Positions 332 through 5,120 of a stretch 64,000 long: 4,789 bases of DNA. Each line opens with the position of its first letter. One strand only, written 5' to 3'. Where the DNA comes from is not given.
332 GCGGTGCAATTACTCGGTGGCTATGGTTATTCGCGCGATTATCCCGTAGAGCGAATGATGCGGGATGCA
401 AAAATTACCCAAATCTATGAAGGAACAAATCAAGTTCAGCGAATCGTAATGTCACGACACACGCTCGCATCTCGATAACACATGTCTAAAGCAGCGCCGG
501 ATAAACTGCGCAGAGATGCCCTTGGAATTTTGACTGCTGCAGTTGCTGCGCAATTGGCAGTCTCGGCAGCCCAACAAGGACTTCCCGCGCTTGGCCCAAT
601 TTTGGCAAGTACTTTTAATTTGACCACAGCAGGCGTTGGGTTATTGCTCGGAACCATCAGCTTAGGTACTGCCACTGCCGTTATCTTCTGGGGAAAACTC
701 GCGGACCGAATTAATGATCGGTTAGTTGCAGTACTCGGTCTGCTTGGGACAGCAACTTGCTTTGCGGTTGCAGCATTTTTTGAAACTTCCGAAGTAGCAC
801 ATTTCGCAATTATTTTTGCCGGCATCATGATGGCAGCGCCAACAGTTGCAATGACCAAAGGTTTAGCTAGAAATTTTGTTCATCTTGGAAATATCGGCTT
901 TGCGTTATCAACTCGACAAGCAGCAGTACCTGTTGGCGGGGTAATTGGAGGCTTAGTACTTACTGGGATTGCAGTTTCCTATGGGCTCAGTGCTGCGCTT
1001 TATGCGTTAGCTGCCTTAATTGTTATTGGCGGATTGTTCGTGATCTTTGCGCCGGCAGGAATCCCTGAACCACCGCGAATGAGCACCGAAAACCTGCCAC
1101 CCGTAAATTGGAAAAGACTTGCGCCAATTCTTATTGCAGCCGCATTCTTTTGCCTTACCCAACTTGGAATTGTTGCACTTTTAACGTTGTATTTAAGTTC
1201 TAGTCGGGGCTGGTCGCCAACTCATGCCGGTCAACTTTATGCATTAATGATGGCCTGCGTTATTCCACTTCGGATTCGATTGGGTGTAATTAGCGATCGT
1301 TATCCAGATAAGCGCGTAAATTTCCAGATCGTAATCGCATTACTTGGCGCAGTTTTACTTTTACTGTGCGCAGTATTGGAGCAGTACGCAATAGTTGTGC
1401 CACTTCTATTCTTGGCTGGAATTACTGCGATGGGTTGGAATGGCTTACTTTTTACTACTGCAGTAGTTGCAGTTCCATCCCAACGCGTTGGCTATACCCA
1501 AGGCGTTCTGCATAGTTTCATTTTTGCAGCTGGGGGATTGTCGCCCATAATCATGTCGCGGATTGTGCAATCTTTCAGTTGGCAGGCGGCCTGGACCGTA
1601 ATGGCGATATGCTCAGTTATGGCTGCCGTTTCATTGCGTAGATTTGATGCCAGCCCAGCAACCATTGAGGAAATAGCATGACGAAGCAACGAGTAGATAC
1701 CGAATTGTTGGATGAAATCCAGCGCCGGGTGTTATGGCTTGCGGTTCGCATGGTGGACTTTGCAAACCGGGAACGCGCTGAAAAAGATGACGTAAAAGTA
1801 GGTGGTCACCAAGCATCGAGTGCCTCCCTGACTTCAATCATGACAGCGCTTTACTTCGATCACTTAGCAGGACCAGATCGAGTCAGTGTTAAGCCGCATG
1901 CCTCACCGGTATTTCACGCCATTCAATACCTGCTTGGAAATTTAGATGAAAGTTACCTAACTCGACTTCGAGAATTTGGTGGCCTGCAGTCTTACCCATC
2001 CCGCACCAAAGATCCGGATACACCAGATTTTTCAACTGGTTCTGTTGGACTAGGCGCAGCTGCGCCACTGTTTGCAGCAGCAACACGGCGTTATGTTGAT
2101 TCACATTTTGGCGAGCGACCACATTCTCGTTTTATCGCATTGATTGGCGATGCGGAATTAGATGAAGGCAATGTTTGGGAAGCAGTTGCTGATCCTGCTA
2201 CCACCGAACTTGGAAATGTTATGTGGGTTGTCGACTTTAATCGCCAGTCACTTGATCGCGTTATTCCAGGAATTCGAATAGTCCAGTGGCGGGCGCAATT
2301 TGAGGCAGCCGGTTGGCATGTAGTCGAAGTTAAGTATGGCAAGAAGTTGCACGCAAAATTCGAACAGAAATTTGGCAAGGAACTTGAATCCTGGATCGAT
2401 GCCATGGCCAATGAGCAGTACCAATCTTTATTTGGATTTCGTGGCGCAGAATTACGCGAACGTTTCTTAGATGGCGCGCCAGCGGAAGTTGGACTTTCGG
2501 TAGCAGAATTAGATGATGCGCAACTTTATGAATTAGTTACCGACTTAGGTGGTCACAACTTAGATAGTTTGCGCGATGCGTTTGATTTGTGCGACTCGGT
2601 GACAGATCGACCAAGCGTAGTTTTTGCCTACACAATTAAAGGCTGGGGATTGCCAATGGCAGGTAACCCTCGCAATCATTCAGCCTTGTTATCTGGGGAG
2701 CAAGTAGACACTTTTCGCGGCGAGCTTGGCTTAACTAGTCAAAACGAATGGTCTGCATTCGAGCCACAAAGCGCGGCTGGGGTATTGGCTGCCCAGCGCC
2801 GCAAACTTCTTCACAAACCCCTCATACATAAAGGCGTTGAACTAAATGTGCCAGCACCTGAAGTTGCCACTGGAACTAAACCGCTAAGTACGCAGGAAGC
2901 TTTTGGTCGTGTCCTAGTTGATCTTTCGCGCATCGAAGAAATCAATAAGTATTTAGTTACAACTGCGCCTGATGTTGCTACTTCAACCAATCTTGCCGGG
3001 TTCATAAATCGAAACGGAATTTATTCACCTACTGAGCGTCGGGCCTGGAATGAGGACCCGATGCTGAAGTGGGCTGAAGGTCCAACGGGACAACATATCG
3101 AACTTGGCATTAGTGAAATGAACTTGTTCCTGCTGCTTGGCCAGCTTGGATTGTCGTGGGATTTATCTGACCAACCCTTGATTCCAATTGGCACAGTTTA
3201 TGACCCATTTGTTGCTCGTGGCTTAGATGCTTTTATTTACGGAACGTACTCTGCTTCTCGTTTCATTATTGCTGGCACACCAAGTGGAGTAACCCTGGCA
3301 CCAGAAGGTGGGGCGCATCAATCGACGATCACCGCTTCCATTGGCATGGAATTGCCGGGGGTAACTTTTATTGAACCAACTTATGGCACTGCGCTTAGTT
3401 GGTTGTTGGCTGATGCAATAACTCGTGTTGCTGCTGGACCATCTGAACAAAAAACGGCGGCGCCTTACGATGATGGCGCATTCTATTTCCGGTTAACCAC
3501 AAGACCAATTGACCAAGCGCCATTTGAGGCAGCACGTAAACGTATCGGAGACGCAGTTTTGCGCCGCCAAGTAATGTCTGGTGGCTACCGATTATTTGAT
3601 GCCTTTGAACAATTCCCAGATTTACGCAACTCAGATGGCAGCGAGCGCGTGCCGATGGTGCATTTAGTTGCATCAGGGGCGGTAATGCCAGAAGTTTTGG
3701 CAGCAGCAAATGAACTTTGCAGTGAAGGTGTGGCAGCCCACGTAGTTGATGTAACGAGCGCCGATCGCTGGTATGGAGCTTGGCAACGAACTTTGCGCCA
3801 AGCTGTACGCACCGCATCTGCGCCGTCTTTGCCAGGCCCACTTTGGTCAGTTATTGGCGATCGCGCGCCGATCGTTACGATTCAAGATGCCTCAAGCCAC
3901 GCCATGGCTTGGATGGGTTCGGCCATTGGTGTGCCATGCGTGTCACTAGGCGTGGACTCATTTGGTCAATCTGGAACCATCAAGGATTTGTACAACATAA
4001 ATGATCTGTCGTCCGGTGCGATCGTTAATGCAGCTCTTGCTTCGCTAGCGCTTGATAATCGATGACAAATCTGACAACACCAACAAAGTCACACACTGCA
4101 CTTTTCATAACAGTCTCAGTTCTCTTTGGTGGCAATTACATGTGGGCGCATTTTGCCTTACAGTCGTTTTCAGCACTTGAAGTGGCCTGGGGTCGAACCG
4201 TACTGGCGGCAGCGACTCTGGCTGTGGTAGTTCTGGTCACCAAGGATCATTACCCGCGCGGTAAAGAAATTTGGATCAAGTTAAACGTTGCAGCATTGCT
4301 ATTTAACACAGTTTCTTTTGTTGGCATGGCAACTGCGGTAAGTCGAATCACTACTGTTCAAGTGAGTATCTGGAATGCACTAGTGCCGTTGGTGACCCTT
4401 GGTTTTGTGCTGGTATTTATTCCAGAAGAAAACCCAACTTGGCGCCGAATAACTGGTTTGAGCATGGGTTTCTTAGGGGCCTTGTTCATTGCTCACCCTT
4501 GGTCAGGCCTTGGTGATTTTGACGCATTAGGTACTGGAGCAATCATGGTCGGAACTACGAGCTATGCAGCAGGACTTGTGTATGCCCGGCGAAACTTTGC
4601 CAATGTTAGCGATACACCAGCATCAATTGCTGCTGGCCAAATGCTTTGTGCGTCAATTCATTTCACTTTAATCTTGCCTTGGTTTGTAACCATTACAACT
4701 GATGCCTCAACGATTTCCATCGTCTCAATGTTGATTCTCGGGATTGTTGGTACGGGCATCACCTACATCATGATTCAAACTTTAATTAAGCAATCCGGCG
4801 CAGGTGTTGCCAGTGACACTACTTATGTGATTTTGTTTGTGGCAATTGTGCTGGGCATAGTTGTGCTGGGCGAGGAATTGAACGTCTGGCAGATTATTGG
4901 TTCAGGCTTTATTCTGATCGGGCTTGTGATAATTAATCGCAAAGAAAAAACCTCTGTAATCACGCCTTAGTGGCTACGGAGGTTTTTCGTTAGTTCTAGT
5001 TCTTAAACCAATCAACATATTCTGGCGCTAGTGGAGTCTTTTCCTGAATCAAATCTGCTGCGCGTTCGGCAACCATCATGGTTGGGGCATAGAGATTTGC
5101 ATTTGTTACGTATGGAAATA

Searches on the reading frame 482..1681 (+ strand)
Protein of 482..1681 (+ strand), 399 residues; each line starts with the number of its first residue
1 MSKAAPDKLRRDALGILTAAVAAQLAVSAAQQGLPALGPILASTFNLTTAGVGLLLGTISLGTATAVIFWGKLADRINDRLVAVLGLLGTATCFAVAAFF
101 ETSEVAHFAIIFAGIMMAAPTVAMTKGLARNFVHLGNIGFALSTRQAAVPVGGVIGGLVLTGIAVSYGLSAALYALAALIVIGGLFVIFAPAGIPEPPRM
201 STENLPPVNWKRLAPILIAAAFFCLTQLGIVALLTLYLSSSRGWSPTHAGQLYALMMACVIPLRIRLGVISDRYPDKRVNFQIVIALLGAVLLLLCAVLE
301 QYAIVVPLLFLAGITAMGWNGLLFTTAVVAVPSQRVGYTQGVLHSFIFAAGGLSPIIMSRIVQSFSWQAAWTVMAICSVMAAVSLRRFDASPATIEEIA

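Call 14: search_protein_families(library=pfam, proteins=[window:482-1681:+], max_evalue=0.00001)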
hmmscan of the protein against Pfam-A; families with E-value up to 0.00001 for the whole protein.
window:482-1681:+ (399 aa): 2 families
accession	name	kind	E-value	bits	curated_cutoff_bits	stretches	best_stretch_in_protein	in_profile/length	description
PF07690.21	MFS_1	-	6.2e-36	124.5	33.4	1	28-355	9-347/347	Major Facilitator Superfamily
PF12832.13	MFS_1_like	-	1.4e-06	28.1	25.2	1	45-359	29-358/373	MFS_1 like family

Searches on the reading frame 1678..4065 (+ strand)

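Call 14: search_protein_families(library=pfam, proteins=[window:1678-4065:+], max_evalue=0.00001)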
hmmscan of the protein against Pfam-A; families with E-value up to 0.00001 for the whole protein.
window:1678-4065:+ (795 aa): 3 families
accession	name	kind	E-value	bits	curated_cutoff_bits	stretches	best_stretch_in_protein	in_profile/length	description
PF00456.26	Transketolase_N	-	1.5e-16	60.7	22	1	72-225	62-220/334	Transketolase, thiamine diphosphate binding domain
PF17831.6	PDH_E1_M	-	2.6e-08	34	23.2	1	401-586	21-210/229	Pyruvate dehydrogenase E1 component middle domain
PF22613.1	Transketolase_C_1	-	5.9e-08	33.3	27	1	657-773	10-108/113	Transketolase-like TK C-terminal domain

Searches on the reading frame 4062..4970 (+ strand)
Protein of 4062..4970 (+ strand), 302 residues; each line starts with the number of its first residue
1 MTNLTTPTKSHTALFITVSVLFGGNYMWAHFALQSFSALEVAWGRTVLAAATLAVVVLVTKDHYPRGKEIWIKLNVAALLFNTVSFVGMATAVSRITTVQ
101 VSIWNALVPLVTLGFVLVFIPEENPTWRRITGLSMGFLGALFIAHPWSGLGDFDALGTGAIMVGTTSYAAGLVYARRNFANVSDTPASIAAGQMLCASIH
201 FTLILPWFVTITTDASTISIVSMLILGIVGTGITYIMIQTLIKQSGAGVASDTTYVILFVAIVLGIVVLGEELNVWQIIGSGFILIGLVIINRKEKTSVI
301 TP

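Call 14: search_protein_families(library=pfam, proteins=[window:4062-4970:+], max_evalue=0.00001)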
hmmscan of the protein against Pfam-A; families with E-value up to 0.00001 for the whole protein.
window:4062-4970:+ (302 aa): 1 family
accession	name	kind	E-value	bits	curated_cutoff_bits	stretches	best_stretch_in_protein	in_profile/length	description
PF00892.27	EamA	-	1.2e-25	90.7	28.2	2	159-292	5-134/135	EamA-like transporter family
